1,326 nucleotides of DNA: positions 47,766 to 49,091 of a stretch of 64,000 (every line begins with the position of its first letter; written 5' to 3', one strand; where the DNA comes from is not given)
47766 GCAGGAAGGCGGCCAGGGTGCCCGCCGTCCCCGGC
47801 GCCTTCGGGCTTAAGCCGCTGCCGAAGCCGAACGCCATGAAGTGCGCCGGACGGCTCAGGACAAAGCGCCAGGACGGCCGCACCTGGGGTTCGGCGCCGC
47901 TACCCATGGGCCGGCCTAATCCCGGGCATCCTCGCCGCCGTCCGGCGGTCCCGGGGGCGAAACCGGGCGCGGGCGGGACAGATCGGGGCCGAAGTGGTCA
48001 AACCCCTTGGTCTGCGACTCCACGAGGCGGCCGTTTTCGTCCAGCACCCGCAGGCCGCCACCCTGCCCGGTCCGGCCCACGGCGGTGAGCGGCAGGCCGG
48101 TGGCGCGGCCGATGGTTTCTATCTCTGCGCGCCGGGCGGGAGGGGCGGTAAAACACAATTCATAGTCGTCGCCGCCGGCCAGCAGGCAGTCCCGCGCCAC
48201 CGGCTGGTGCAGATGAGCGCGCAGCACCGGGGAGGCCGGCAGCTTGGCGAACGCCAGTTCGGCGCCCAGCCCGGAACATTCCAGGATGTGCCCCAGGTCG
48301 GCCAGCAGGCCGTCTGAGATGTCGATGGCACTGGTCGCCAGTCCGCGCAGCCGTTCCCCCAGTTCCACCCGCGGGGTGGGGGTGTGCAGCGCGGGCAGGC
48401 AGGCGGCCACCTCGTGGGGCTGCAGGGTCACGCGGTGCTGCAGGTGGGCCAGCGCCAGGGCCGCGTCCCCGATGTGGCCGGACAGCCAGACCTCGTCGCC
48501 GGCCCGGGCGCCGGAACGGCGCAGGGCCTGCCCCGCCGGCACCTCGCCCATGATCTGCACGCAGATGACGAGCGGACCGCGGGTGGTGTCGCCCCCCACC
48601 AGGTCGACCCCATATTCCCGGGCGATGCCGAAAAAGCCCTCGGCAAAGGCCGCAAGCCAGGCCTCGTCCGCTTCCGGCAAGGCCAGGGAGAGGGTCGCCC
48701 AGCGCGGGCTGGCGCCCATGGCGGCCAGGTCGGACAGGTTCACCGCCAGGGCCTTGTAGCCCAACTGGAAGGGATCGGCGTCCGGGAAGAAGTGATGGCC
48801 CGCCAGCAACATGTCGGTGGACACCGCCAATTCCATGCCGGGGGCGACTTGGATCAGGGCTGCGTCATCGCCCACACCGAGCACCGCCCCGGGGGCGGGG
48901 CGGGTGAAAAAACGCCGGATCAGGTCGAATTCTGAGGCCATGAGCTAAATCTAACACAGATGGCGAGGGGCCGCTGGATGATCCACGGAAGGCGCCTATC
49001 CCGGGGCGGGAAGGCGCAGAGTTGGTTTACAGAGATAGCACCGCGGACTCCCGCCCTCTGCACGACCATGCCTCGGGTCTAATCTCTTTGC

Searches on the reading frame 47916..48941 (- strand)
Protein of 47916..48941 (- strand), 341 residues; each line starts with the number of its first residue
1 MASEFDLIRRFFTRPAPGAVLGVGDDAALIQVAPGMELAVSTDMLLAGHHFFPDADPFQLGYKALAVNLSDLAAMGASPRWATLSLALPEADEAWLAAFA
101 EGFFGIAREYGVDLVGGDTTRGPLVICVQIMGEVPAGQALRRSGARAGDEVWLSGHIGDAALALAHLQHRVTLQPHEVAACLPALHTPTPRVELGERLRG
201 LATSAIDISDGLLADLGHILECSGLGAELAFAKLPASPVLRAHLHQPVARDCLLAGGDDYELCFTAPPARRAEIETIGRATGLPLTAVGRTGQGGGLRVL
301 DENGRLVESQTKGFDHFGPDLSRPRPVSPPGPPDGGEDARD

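Call 55: search_protein_families(library=pfam, proteins=[window:47916-48941:-], max_evalue=0.000001)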
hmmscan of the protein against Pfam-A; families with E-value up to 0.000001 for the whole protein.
window:47916-48941:- (341 aa): 1 family
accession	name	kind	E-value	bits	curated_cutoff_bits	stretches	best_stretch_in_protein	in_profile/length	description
PF00586.29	AIRS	-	5.6e-32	110.9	24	1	24-134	1-112/112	AIR synthase related protein, N-terminal domain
